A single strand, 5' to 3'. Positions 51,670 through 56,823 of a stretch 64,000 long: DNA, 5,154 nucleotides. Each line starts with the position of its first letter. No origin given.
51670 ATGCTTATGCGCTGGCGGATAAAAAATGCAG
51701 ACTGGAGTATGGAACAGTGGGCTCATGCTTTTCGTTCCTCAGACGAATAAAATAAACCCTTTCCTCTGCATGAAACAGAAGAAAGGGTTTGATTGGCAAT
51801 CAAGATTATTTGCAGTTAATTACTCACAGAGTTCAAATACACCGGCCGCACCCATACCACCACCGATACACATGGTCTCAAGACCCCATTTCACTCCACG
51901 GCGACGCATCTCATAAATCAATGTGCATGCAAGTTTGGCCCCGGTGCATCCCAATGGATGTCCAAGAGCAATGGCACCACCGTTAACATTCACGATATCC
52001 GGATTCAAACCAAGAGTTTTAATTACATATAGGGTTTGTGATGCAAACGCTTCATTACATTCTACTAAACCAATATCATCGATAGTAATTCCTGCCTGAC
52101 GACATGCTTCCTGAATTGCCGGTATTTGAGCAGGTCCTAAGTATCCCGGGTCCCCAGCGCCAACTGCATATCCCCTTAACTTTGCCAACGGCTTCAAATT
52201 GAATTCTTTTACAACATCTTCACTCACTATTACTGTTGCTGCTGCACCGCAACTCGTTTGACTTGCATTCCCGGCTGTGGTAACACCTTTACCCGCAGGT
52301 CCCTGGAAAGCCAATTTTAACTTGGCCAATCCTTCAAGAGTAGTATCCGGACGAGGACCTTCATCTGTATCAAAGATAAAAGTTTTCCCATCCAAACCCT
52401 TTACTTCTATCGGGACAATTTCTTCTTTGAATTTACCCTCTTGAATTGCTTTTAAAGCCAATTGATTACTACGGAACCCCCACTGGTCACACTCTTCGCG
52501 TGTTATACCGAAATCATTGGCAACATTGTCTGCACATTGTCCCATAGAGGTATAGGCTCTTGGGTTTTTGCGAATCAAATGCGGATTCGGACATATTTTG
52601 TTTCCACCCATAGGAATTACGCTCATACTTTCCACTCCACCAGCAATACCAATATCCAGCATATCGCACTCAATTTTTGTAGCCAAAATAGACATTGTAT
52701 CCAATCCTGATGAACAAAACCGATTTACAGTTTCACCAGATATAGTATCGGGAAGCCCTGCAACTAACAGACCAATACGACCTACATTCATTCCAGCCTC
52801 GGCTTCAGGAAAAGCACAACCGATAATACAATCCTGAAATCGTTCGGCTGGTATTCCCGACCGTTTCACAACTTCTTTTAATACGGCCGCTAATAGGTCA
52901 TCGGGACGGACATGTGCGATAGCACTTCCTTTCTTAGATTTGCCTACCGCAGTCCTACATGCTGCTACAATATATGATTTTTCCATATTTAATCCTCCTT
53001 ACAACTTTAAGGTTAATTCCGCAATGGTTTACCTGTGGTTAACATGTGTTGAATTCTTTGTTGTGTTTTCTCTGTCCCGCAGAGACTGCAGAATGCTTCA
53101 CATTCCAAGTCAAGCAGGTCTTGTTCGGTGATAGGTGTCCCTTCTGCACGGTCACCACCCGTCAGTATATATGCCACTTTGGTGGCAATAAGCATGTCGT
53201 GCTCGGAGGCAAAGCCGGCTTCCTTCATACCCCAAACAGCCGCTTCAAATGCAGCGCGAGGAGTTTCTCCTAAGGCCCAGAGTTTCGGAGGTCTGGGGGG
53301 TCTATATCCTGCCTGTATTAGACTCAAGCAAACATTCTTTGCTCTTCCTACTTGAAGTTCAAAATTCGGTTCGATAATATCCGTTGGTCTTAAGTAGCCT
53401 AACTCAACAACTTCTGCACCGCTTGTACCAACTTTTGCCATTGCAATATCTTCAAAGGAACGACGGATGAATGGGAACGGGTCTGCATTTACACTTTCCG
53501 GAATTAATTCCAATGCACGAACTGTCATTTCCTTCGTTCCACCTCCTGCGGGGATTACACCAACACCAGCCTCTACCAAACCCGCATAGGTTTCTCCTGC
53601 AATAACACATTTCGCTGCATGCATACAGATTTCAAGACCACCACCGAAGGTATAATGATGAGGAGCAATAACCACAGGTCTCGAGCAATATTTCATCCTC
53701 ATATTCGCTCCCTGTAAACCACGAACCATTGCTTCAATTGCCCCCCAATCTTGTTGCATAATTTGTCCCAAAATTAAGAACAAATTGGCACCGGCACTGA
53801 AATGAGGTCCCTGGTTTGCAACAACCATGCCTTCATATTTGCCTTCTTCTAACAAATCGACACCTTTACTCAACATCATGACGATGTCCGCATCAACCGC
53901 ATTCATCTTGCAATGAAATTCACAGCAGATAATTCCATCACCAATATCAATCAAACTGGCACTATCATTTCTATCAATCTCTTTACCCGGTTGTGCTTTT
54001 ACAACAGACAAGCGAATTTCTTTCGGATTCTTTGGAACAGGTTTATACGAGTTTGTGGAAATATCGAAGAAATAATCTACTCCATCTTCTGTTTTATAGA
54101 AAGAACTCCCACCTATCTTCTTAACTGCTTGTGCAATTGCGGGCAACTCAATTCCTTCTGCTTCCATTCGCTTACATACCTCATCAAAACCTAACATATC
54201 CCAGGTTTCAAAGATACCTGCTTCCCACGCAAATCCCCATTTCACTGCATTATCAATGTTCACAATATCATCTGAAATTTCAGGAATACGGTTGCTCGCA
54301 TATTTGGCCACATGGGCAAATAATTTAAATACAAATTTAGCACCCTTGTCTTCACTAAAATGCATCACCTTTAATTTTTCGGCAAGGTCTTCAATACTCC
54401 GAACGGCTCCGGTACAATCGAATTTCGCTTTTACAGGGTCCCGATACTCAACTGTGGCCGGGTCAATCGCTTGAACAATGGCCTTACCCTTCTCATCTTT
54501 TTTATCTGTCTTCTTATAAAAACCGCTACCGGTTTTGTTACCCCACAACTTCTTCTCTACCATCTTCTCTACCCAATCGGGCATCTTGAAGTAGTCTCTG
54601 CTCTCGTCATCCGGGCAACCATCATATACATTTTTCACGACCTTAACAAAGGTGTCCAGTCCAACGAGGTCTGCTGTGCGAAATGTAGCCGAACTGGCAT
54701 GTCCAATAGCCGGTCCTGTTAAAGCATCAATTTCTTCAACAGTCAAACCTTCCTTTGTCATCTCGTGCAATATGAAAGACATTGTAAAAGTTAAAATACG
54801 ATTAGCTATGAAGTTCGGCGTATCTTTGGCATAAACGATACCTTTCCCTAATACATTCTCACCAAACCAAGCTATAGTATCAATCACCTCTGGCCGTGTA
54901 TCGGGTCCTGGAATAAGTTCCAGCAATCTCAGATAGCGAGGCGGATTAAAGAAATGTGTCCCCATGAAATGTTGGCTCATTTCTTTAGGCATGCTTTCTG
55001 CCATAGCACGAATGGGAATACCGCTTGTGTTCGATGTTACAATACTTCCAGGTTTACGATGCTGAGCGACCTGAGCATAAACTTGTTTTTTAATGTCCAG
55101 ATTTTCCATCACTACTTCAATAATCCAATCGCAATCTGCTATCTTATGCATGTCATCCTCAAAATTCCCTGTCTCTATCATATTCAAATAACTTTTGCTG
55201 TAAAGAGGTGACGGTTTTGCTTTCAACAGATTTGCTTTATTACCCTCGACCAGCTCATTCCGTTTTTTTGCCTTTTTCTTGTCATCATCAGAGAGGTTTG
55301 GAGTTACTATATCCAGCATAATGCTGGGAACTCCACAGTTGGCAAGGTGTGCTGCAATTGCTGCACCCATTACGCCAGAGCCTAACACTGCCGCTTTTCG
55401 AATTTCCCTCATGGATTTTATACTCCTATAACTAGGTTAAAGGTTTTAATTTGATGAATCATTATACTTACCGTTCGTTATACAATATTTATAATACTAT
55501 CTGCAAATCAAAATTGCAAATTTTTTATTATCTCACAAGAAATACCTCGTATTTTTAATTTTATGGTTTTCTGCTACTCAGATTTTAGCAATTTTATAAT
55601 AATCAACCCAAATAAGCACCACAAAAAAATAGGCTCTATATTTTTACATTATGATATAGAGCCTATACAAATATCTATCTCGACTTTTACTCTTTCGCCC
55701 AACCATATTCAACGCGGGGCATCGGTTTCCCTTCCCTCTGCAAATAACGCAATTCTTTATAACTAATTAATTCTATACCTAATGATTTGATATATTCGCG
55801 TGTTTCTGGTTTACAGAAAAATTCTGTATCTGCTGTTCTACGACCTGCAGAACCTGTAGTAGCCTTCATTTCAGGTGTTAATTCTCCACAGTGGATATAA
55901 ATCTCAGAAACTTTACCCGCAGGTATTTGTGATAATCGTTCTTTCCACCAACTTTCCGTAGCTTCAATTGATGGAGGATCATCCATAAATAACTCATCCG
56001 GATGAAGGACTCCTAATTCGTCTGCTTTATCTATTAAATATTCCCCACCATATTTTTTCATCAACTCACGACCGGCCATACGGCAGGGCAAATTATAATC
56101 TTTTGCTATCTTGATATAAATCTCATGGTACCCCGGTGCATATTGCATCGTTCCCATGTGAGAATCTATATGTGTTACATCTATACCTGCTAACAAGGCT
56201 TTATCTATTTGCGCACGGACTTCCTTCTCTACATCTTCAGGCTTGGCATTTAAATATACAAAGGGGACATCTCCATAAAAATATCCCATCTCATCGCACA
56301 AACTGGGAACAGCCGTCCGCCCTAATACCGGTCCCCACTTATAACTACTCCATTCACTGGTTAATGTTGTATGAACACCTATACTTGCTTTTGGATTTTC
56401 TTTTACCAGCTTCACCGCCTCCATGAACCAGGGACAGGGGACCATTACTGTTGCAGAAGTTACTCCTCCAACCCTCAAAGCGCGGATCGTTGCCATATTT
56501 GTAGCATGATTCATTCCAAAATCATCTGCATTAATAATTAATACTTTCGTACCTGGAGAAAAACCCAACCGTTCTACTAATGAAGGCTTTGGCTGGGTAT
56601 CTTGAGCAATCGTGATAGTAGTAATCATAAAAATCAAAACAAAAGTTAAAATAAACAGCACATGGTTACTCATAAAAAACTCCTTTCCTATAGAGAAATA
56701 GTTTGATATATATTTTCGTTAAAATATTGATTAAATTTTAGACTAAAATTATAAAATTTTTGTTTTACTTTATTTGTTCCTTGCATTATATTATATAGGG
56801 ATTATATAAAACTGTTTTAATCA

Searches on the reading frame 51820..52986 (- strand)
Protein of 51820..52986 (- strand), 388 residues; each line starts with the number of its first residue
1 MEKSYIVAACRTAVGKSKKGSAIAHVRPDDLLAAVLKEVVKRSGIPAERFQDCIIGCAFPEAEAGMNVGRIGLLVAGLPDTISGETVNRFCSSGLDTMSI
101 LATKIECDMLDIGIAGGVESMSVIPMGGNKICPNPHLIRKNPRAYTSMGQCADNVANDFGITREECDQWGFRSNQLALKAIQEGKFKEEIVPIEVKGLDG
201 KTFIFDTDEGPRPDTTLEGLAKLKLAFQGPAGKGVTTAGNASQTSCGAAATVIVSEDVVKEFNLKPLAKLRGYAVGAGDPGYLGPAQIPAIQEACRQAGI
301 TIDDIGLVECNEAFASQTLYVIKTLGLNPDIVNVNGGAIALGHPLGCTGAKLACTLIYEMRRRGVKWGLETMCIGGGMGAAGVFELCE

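Call 10: search_protein_families(library=pfam, proteins=[window:51820-52986:-], max_evalue=0.01)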
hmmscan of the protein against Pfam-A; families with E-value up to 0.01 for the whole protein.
window:51820-52986:- (388 aa): 3 families
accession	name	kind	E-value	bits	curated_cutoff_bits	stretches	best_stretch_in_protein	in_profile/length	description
PF00108.29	Thiolase_N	-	2.1e-62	211.3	26.4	1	5-257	2-260/260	Thiolase, N-terminal domain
PF02803.24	Thiolase_C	-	2.5e-42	143.8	27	1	264-385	1-122/123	Thiolase, C-terminal domain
PF22691.2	Thiolase_C_1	-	0.00021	21.5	28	1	290-327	23-60/144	Thiolase C-terminal domain-like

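Call 11: search_protein_families(library=ncbifam, proteins=[window:51820-52986:-], max_evalue=0.01)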
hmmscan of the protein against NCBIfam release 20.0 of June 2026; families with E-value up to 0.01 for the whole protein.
window:51820-52986:- (388 aa): 42 families (the best 25 are shown)
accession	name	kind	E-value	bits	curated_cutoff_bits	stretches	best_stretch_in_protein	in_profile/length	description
NF005805.0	PRK07661.1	equivalog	5e-134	447.1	633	1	1-386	1-390/391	acetyl-CoA C-acetyltransferase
NF006553.0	PRK09052.1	equivalog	6e-131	437.1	567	1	2-386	6-398/399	acetyl-CoA C-acyltransferase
TIGR01930.1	AcCoA-C-Actrans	subfamily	1.2e-123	412.8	240.55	1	6-385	1-385/385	acetyl-CoA C-acyltransferase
NF005494.0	PRK07108.1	equivalog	2.3e-105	352.8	615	1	1-386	1-391/392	acetyl-CoA C-acyltransferase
NF006510.0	PRK08947.1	equivalog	4.8e-104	348.4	519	1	1-385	1-385/387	acetyl-CoA C-acyltransferase FadA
NF005033.0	PRK06445.1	equivalog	8e-99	331.4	511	1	1-385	2-393/395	acetyl-CoA C-acetyltransferase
NF005077.0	PRK06504.1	subfamily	3e-97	326.2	590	1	1-385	1-388/390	acetyl-CoA C-acetyltransferase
TIGR02445.1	fadA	equivalog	3e-97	326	591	1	6-385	4-383/385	acetyl-CoA C-acyltransferase FadA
NF004853.0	PRK06205.1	subfamily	5e-97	325.5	551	2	146-385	159-401/404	acetyl-CoA C-acetyltransferase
NF006551.0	PRK09050.1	subfamily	2.7e-96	323.1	605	1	1-385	1-399/401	3-oxoadipyl-CoA thiolase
TIGR02430.1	pcaF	equivalog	1.2e-95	320.9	597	2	145-385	159-398/400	3-oxoadipyl-CoA thiolase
NF006552.0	PRK09051.1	subfamily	2e-94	317.1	565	1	4-385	6-393/395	beta-ketothiolase BktB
NF006090.0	PRK08242.1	equivalog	5.3e-93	312.3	514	2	1-230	1-227/402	acetyl-CoA C-acetyltransferase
NF005890.0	PRK07851.1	equivalog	8.8e-92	308.2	580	2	136-385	161-403/406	acetyl-CoA C-acetyltransferase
NF005865.0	PRK07801.1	equivalog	6.2e-91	305.4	591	1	1-384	1-379/382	acetyl-CoA C-acetyltransferase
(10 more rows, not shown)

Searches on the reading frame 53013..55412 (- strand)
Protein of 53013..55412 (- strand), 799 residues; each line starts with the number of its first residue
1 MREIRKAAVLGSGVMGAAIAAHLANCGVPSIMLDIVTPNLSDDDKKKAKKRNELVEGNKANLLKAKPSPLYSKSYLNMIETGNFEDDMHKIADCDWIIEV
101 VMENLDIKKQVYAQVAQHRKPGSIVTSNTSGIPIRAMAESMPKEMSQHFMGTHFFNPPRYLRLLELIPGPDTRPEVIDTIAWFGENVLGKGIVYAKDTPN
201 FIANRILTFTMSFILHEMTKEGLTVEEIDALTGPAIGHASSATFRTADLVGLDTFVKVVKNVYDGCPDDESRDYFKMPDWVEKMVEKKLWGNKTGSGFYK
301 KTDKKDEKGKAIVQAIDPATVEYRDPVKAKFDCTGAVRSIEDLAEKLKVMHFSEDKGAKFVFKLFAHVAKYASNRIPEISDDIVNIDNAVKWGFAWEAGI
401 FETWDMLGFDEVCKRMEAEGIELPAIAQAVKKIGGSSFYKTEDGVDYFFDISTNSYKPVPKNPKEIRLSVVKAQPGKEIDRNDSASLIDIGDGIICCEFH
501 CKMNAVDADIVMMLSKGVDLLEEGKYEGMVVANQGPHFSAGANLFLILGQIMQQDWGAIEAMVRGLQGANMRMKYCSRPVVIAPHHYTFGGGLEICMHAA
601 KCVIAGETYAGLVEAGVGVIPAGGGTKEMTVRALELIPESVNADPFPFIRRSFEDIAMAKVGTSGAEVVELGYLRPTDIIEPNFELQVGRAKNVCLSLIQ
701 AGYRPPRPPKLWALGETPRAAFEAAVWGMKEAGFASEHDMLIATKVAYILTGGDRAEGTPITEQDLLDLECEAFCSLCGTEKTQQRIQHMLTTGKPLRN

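Call 10: search_protein_families(library=pfam, proteins=[window:53013-55412:-], max_evalue=0.01)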
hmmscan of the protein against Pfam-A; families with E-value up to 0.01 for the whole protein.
window:53013-55412:- (799 aa): 4 families
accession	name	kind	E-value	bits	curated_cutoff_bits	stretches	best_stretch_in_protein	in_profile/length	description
PF02737.24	3HCDH_N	-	4e-42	144.6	22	1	6-197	1-179/180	3-hydroxyacyl-CoA dehydrogenase, NAD binding domain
PF00725.27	3HCDH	-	9.6e-19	68.1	22.1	1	201-300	2-96/97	3-hydroxyacyl-CoA dehydrogenase, C-terminal domain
PF16113.10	ECH_2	-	2.6e-06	27.6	27.2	1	502-626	11-136/335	Enoyl-CoA hydratase/isomerase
PF00378.25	ECH_1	-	2.2e-05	24.4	27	1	494-628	6-139/251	Enoyl-CoA hydratase/isomerase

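Call 11: search_protein_families(library=ncbifam, proteins=[window:53013-55412:-], max_evalue=0.01)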
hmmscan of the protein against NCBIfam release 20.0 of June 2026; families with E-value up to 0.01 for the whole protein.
window:53013-55412:- (799 aa): 51 families (the best 25 are shown)
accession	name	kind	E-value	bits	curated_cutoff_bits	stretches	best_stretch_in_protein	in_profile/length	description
NF052272.1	Staph_FadB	exception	5.1e-176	587.1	999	1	3-799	2-752/752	3-hydroxyacyl-CoA dehydrogenase/crotonase FadB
NF008727.0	PRK11730.1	equivalog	1.7e-56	192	870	2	2-311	311-600/717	fatty acid oxidation complex subunit alpha FadB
TIGR02437.1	FadB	equivalog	8.4e-47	159.9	933.55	2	3-322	312-610/714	fatty acid oxidation complex subunit alpha FadB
NF006124.0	PRK08268.1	subfamily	5.8e-44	150.9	508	1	2-359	5-339/507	3-hydroxyacyl-CoA dehydrogenase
NF008363.0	PRK11154.1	equivalog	6.8e-43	146.8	869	2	2-316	307-601/708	fatty acid oxidation complex subunit alpha FadJ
NF004474.0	PRK05808.1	subfamily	2.6e-41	141.8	408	1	3-300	2-281/283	3-hydroxybutyryl-CoA dehydrogenase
NF005875.0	PRK07819.1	subfamily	1.6e-39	136.1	319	1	2-300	3-285/287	3-hydroxybutyryl-CoA dehydrogenase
NF005715.0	PRK07530.1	equivalog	4.8e-39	134.5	420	1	2-303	2-285/292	3-hydroxybutyryl-CoA dehydrogenase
TIGR02279.1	PaaC-3OHAcCoADH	equivalog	7.9e-35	120.6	669.4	1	4-307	5-291/503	3-hydroxyacyl-CoA dehydrogenase PaaH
TIGR02441.1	fa_ox_alpha_mit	equivalog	2.3e-34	118.6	964.65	2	2-307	333-619/737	fatty acid oxidation complex subunit alpha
TIGR02440.1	FadJ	equivalog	4.5e-34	117.8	968.45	2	2-312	302-594/699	fatty acid oxidation complex subunit alpha FadJ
NF004699.0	PRK06035.1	equivalog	5.2e-34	117.7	500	1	3-293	2-277/294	3-hydroxyacyl-CoA dehydrogenase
NF006722.0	PRK09260.1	equivalog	2.6e-33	115.5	429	1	4-306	2-286/289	3-hydroxyacyl-CoA dehydrogenase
NF006143.0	PRK08293.1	equivalog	6.3e-32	111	312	1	3-303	3-289/291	3-hydroxyacyl-CoA dehydrogenase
NF042925.1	FHMPC_DH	equivalog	2.5e-31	109.1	500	1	6-305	2-284/304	5-formyl-3-hydroxy-2-methylpyridine 4-carboxylate 5-dehydrogenase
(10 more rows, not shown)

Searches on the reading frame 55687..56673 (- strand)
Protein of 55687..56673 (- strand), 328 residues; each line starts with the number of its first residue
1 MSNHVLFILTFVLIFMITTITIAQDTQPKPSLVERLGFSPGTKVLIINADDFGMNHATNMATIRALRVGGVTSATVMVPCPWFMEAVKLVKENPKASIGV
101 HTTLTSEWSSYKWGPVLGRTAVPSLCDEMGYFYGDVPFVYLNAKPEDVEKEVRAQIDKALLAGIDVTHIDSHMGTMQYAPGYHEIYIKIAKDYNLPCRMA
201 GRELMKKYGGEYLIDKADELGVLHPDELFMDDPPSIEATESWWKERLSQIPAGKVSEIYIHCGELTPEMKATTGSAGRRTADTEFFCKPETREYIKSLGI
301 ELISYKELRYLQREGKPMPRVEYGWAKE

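Call 10: search_protein_families(library=pfam, proteins=[window:55687-56673:-], max_evalue=0.01)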
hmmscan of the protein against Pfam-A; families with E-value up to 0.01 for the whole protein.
window:55687-56673:- (328 aa): 1 family
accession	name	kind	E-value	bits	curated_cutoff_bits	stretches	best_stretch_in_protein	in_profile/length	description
PF04794.17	YdjC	-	7.3e-59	200.2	29.7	1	45-296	2-265/266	YdjC-like protein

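Call 11: search_protein_families(library=ncbifam, proteins=[window:55687-56673:-], max_evalue=0.01)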
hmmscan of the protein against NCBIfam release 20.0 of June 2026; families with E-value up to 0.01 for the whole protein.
window:55687-56673:- (328 aa): 3 families
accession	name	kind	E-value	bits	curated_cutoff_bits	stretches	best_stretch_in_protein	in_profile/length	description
NF052308.1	CarbhyDeactlThm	equivalog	3e-35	121.8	400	1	32-309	2-261/265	carbohydrate deacetylase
TIGR03473.1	HpnK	hypoth_equivalog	1.8e-28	99.6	232.6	1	43-308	2-281/283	hopanoid biosynthesis-associated protein HpnK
NF002559.0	PRK02134.1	equivalog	1e-26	94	227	1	43-307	3-248/249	chitin disaccharide deacetylase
